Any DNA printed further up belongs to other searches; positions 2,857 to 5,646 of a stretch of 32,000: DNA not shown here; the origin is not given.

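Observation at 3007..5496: Nuclease-helicase fusion with an unassigned ~200-aa C-terminal region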

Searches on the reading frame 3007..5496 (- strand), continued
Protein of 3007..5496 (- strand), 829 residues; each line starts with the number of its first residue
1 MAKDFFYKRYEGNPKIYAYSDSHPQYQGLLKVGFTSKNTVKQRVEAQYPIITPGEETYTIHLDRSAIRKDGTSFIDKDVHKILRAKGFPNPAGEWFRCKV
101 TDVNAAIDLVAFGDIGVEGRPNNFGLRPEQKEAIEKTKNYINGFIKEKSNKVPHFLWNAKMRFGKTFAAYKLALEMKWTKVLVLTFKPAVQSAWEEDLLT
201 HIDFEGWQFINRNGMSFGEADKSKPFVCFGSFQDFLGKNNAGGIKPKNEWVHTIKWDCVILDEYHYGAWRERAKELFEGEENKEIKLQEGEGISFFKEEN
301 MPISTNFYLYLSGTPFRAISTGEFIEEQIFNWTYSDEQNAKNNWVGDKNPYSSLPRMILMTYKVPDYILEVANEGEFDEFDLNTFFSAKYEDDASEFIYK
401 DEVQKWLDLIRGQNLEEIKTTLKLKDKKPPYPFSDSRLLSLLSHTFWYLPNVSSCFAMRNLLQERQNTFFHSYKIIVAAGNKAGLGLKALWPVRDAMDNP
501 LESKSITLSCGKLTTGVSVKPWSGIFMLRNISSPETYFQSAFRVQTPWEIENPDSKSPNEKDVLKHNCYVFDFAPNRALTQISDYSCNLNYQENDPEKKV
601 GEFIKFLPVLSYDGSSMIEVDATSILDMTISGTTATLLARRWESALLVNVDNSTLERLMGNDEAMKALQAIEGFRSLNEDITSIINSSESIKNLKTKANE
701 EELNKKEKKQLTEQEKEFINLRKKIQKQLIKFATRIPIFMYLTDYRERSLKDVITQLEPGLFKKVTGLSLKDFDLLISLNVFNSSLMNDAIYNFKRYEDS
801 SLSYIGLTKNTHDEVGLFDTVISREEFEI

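Call 33: search_protein_families(library=pfam, proteins=[P0252, P0260, P0262, P0244, P0246, P0258, P0151, P0122], max_evalue=0.001)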
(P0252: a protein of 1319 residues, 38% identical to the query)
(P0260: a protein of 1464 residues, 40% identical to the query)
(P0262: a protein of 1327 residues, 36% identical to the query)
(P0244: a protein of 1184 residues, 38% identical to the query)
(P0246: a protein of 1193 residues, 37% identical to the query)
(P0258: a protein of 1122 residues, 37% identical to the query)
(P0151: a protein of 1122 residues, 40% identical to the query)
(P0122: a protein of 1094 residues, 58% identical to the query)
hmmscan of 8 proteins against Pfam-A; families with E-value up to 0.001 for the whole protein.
P0252 (1319 aa): 2 families
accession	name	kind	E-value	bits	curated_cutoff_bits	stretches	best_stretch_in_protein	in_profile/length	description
PF04851.21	ResIII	-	1.4e-16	61.2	22.5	1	123-318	3-164/164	Type III restriction enzyme, res subunit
PF07669.17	Eco57I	-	5.8e-14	53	25.3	1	947-1096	1-171/171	Eco57I restriction-modification methylase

P0260 (1464 aa): 4 families
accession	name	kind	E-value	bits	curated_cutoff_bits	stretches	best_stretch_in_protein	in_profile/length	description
PF04851.21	ResIII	-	1.5e-13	51.4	22.5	1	139-341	2-163/164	Type III restriction enzyme, res subunit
PF07669.17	Eco57I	-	5e-12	46.7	25.3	1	1061-1174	69-171/171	Eco57I restriction-modification methylase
PF10544.15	T5orf172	-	1.4e-07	32.4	20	1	25-121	4-99/101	T5orf172 domain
PF13455.12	MUG113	-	0.00011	23.1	22.3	1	40-120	2-71/73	Meiotically up-regulated gene 113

P0262 (1327 aa): 5 families
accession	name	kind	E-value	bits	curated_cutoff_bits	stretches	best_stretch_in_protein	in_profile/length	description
PF07669.17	Eco57I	-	1e-19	71.7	25.3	1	935-1070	35-171/171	Eco57I restriction-modification methylase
PF04851.21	ResIII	-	1.1e-14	55.1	22.5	1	127-315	2-163/164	Type III restriction enzyme, res subunit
PF10544.15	T5orf172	-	3.5e-07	31.1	20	1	12-110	3-98/101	T5orf172 domain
PF00176.29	SNF2-rel_dom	-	4.9e-05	23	24.9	1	168-316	52-165/290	SNF2-related domain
PF13455.12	MUG113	-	0.00028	21.9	22.3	1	27-111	1-72/73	Meiotically up-regulated gene 113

P0244 (1184 aa): 2 families
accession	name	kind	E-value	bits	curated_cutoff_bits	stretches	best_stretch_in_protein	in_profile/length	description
PF04851.21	ResIII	-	1.8e-15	57.7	22.5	1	119-291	3-163/164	Type III restriction enzyme, res subunit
PF07669.17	Eco57I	-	3.3e-06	27.7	25.3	1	878-960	59-157/171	Eco57I restriction-modification methylase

P0246 (1193 aa): 4 families
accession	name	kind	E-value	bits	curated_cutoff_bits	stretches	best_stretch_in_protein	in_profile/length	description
PF07669.17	Eco57I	-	2.3e-23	83.6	25.3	1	868-971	52-171/171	Eco57I restriction-modification methylase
PF04851.21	ResIII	-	2.4e-13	50.8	22.5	1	117-290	2-163/164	Type III restriction enzyme, res subunit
PF10544.15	T5orf172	-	6.2e-09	36.7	20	1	30-107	15-100/101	T5orf172 domain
PF13455.12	MUG113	-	4.3e-07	30.8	22.3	1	33-106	2-72/73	Meiotically up-regulated gene 113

P0258 (1122 aa): 3 families
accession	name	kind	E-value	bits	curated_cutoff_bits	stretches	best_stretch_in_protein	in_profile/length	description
PF07669.17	Eco57I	-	2.3e-31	109.6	25.3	1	969-1117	1-171/171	Eco57I restriction-modification methylase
PF04851.21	ResIII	-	8.4e-14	52.2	22.5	1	142-328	4-163/164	Type III restriction enzyme, res subunit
PF13455.12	MUG113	-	0.00045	21.2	22.3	1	42-122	2-71/73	Meiotically up-regulated gene 113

P0151 (1122 aa): 0 families

P0122 (1094 aa): 2 families
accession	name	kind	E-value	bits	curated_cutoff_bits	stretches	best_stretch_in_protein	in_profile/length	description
PF04851.21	ResIII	-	4e-08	33.8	22.5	1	123-313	2-163/164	Type III restriction enzyme, res subunit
PF10544.15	T5orf172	-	1.8e-05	25.6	20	1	17-109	2-100/101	T5orf172 domain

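Call 34: fold_search(model_id=the predicted structure, library=pdb)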
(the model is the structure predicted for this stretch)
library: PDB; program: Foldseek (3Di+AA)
matches with E <= 10: 1074; with E <= 0.001: 378
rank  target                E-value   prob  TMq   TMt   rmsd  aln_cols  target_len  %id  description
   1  9n6i_L                5.0e-09  1.00  0.31  0.33  16.4       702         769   12  2.61 A S.cerevisiae Chd1[L886G/L889G/L891G]-nucleosome 2:1 complex (released 2025-06-11)
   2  7enn_K                5.2e-09  1.00  0.29  0.42  12.2       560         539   11  The structure of ALC1 bound to the nucleosome (released 2021-07-14)
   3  9gd1_W                6.8e-09  1.00  0.29  0.28  38.4       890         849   11  Structure of Chd1 bound to a hexasome-nucleosome complex with a dyad-to-dyad distance of 103 bp. (released 2024-09-18)
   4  7clg_B                8.8e-09  1.00  0.29  0.30  21.4       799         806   11  Crystal structure of the ATP-dependent restriction endonuclease SauUSI (released 2021-01-20)
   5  7zke_E                1.1e-08  1.00  0.27  0.15  20.3       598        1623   11  Mot1:TBP:DNA - pre-hydrolysis state (released 2023-04-26)
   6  9n6k_K                1.4e-08  1.00  0.30  0.26  40.8       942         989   12  2.88 A S.cerevisiae Chd1[L886G/L889G/L891G]-nucleosome 2:1 complex with DNA-binding domain (released 2025-06-11)
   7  7lbm_W                2.4e-08  1.00  0.30  0.40  23.6       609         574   11  Structure of the human Mediator-bound transcription pre-initiation complex (released 2021-03-24)
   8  9n6k_L                2.4e-08  1.00  0.32  0.34  15.1       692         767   12  2.88 A S.cerevisiae Chd1[L886G/L889G/L891G]-nucleosome 2:1 complex with DNA-binding domain (released 2025-06-11)
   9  9jo5_K                3.0e-08  1.00  0.30  0.39  18.0       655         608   13  Structure of isw1-nucleosome complex in ADP-B state (released 2025-04-09)
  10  1z63_A                3.0e-08  1.00  0.19  0.32  18.9       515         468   14  Sulfolobus solfataricus SWI2/SNF2 ATPase core in complex with dsDNA (released 2005-05-17)
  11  7zsa_7                4.3e-08  1.00  0.29  0.37  23.7       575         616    9  Yeast RNA polymerase II transcription pre-initiation complex with the +1 nucleosome and NTP (complex B) (released 2022-11-16)
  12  8atf_G                5.5e-08  1.00  0.29  0.48  10.5       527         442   14  Nucleosome-bound Ino80 ATPase (released 2022-12-14)
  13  7egb_6                5.8e-08  1.00  0.29  0.37  23.1       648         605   12  TFIID-based holo PIC on SCP promoter (released 2021-05-05)
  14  6g7e                  5.8e-08  1.00  0.17  0.10  23.6       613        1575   11  Crystal structure of Chaetomium thermophilum Mot1 (E1434Q, 1837-1886 deletion mutant) (released 2018-10-17)
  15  9n6h_K                6.5e-08  1.00  0.30  0.31  15.6       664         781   12  2.54 A S.cerevisiae Chd1[L886G/L889G/L891G]-nucleosome 1:1 complex (released 2025-06-11)
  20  4xqk_B                9.9e-08  1.00  0.32  0.19  21.1       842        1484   11  ATP-dependent Type ISP restriction-modification enzyme LlaBIII bound to DNA (released 2015-09-16)
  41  4xqk_A                3.9e-07  1.00  0.35  0.21  21.2       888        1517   12  ATP-dependent Type ISP restriction-modification enzyme LlaBIII bound to DNA (released 2015-09-16)
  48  4bec_B                4.5e-07  1.00  0.29  0.29  22.4       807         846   11  MUTANT (K220A) OF THE HSDR SUBUNIT OF THE ECOR124I RESTRICTION ENZYME IN COMPLEX WITH ATP (released 2014-03-26)
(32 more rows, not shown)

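Call 38: find_homologous_proteins(query=A2)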
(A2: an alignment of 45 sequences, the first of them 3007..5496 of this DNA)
Query A2 (45 sequences) (829 aa, profile of the alignment): 8000 proteins with E <= 0.001 among 8000 candidates; the best 120 are listed.
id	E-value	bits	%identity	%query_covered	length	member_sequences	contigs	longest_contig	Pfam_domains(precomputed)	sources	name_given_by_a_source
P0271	0.0e+0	1147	63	100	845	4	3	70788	PF10544.16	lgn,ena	-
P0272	0.0e+0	1146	66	99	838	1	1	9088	PF10544.16,PF13455.13,PF04851.22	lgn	-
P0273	0.0e+0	1144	64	100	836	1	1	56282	PF10544.16,PF13455.13,PF04851.22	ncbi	ncbi:GIY-YIG nuclease family protein [Hydrogenimonas sp.]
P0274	0.0e+0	1144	65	100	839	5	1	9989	PF10544.16,PF13455.13,PF04851.22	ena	-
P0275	0.0e+0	1144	67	100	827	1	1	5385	PF10544.16,PF13455.13,PF04851.22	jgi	-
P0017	0.0e+0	1143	72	98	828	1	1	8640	PF10544.16,PF13455.13,PF04851.22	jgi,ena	jgi:hypothetical protein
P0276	0.0e+0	1143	66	100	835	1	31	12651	PF10544.16,PF13455.13,PF04851.22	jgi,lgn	jgi:hypothetical protein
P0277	0.0e+0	1142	67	100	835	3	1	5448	PF10544.16,PF13455.13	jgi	jgi:hypothetical protein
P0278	0.0e+0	1142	65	100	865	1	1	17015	PF10544.16,PF13455.13,PF04851.22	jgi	jgi:hypothetical protein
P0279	0.0e+0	1142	65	100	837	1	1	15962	PF10544.16,PF13455.13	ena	-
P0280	0.0e+0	1142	65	100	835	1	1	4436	PF10544.16,PF13455.13,PF04851.22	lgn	-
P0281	0.0e+0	1142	66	100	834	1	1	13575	PF10544.16,PF13455.13,PF04851.22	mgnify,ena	mgnify:CR=1 FL=1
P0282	0.0e+0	1142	66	100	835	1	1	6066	PF10544.16,PF13455.13,PF04851.22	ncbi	-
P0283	0.0e+0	1141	65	100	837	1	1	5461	PF10544.16,PF13455.13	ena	-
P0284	0.0e+0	1141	66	100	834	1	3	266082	PF10544.16,PF13455.13,PF04851.22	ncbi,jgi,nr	ncbi:DEAD/DEAH box helicase family protein [Candidatus Peregrinibacteria bacterium]|jgi:hypothetical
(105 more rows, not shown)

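Call 42: find_encoding_contigs(protein=P0246, flank=6000, max_places=3)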
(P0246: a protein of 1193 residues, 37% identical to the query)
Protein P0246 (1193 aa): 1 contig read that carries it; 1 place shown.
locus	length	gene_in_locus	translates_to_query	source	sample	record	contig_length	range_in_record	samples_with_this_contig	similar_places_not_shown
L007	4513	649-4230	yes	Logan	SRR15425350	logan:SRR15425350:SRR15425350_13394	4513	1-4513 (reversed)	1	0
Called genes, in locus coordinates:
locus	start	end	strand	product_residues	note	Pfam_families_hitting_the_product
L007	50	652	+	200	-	PF02384:N6_Mtase (weak)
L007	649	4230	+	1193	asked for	PF10544:T5orf172, PF13455:MUG113 (weak), PF04851:ResIII, PF07669:Eco57I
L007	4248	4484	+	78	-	-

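Call 45: find_encoding_contigs(protein=P0262, flank=6000, max_places=3)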
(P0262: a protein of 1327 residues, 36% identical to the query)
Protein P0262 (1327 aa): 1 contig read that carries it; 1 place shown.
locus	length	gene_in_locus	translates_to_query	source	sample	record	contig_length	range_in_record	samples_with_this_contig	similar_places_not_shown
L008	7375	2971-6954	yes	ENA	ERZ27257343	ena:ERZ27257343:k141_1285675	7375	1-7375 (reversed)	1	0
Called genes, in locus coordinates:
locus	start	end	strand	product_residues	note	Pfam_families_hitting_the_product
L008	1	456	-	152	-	?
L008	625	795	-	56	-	-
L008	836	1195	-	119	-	PF00239:Resolvase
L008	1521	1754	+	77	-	-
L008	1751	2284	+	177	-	-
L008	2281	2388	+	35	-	-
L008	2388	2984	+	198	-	PF02384:N6_Mtase (weak)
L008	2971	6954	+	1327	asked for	PF10544:T5orf172 (weak), PF04851:ResIII, PF07669:Eco57I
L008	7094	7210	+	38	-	-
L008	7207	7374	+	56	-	?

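Call 46: find_related_loci(query=A2, collection=genome_contigs, flank=6000)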
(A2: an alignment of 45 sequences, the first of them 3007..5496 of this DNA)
Query A2 (829 aa) in genome_contigs; peptide patterns used: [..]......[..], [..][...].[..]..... (x = any residue, [..] = any of these).
600 stretches matched a pattern (row limit reached: there are more); 598 encode a relative of the query (tblastn E <= 1e-3); the best 80 are kept; 80 distinct loci.
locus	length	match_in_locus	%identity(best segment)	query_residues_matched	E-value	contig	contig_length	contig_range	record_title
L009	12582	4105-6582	68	1-827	0e+0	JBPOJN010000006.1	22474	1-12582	MAG: Myxococcota bacterium isolate MAG_483 c_000000618998, whole genome shotgun sequence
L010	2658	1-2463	68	3-827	0e+0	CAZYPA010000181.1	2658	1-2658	MAG TPA_asm: uncultured Leptospirales bacterium isolate binchicken_co39_269 genome assembly, contig: NODE_75380_length_2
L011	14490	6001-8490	65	1-828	0e+0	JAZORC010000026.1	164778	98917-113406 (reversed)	MAG: Tidjanibacter sp. isolate T1900045563_YK20190257.MAGScoT_cleanbin_000001 SGB_7918_k141_784075, whole genome shotgun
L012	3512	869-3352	64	1-828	0e+0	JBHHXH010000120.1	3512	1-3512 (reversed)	MAG: Nitrospiria bacterium isolate D_2_bin.29 NODE_19351_length_3512_cov_8.110211, whole genome shotgun sequence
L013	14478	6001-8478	66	1-828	0e+0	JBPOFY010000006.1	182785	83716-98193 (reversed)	MAG: Opitutaceae bacterium isolate MAG_28 MAG_28_6, whole genome shotgun sequence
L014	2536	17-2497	65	3-828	0e+0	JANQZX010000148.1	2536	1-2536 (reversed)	MAG: Saprospiraceae bacterium isolate MAG_176 P22051_108_S30_metaspades_86879_2536_cov_7, whole genome shotgun sequence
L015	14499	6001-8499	65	3-828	0e+0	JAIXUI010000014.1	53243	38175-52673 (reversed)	MAG: Bacteroidetes bacterium isolate D1_MAG_00013 pond_D1_MAG_00013_000000000137, whole genome shotgun sequence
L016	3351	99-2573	65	1-827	0e+0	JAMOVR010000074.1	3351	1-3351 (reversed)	MAG: Candidatus Heimdallarchaeota archaeon isolate PIR-30_metabat2_scaf2bin.046 PIR-30_scaffold_16204_c1, whole genome s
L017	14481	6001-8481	64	3-828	0e+0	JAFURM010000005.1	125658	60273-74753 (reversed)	MAG: Bacteroides sp. isolate RGIG4759 Roe_deer_Rectum.Co__c135071, whole genome shotgun sequence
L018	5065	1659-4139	64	1-828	0e+0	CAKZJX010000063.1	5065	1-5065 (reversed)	MAG TPA_asm: uncultured Anaerolineae bacterium isolate SRR5214706_bin.105_CONCOCT_v1.1_MAG genome assembly, contig: ERZ1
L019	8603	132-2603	64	1-828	0e+0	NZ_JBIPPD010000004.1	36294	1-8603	MAG: Flavobacterium sp. isolate ME2015-06-19_3300044640_group6_bin18 Rohwer_bin894_scaffold_454_c1, whole genome shotgun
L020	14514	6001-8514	63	1-827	0e+0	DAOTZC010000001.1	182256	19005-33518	MAG TPA_asm: Anaerolineales bacterium isolate H39_479 k131_1698450, whole genome shotgun sequence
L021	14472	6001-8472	65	5-828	0e+0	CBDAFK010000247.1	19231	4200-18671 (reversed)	MAG: uncultured Desulfobacterales bacterium isolate MAG_109 genome assembly, contig: k141_451882, whole genome shotgun s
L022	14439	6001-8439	64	16-826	0e+0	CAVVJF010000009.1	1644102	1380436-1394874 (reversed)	MAG: uncultured Candidatus Rokubacteria bacterium isolate MFD04850.bin.2.326 genome assembly, contig: contig_183, whole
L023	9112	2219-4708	64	1-828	0e+0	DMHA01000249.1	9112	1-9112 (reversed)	MAG TPA_asm: Flavobacterium sp. isolate UBA8409 contig_6942, whole genome shotgun sequence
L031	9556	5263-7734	64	1-827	0e+0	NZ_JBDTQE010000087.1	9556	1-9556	MAG: Flavobacterium sp. isolate cluster3_bin.214 NODE_33404_length_9556_cov_5.174087, whole genome shotgun sequence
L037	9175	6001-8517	63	3-828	0e+0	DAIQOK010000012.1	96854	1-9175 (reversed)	MAG TPA_asm: Bacteroidota bacterium isolate CTOTU10750 NODE_71_length_96854_cov_17.436265, whole genome shotgun sequence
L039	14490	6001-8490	63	1-829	0e+0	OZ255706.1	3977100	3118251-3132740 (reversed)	MAG: Methylomarinum sp. isolate eb2aa360-30b5-4655-8ffb-0c3e18bb37f2 genome assembly, chromosome: 1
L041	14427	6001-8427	62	14-828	0e+0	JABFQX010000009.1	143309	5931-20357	MAG: Methyloglobulus sp. isolate P-RSF-IL-05 seq_58, whole genome shotgun sequence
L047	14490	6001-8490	61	4-828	0e+0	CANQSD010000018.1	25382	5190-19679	MAG: uncultured Oscillospiraceae bacterium isolate Lapin-021__bin36 genome assembly, contig: Lapin-021__NODE_2148_length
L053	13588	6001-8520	60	1-828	0e+0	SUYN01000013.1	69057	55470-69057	MAG: Bacteroidales bacterium isolate SIG151 NODE_2348_length_69057_cov_17.094980, whole genome shotgun sequence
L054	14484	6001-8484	61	4-828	0e+0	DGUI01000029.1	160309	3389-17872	MAG TPA_asm: Mageeibacillus sp. UBA4314 UBA4314_contig_31749, whole genome shotgun sequence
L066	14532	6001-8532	60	3-827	0e+0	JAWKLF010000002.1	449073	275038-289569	MAG: Chitinophagaceae bacterium isolate ABC1.87 ABC1.87.fa-2, whole genome shotgun sequence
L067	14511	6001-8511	60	4-828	0e+0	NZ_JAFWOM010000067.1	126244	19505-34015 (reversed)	MAG: Fibrobacter sp. isolate RGIG5926 Sheep_Omasum-1__c440656, whole genome shotgun sequence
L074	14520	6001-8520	58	1-828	0e+0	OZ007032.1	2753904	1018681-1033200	MAG: uncultured Alistipes sp. isolate metabat2_pooled_hifiasm.969 MAG genome assembly, chromosome: 1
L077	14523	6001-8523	59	1-828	0e+0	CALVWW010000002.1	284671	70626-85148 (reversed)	MAG: uncultured Clostridia bacterium isolate BRZ_FK__bin22 genome assembly, contig: BRZ_FK__NODE_35_length_284671_cov_30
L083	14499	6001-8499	58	2-827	0e+0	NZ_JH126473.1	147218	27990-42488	Collinsella tanakaei YIT 12063 supercont1.7, whole genome shotgun sequence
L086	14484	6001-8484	62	4-828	0e+0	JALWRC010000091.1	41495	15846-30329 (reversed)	MAG: Saprospiraceae bacterium isolate M2_metabat1_scaf2bin.172 M2_NODE_648_length_41495_cov_4.517115, whole genome shotg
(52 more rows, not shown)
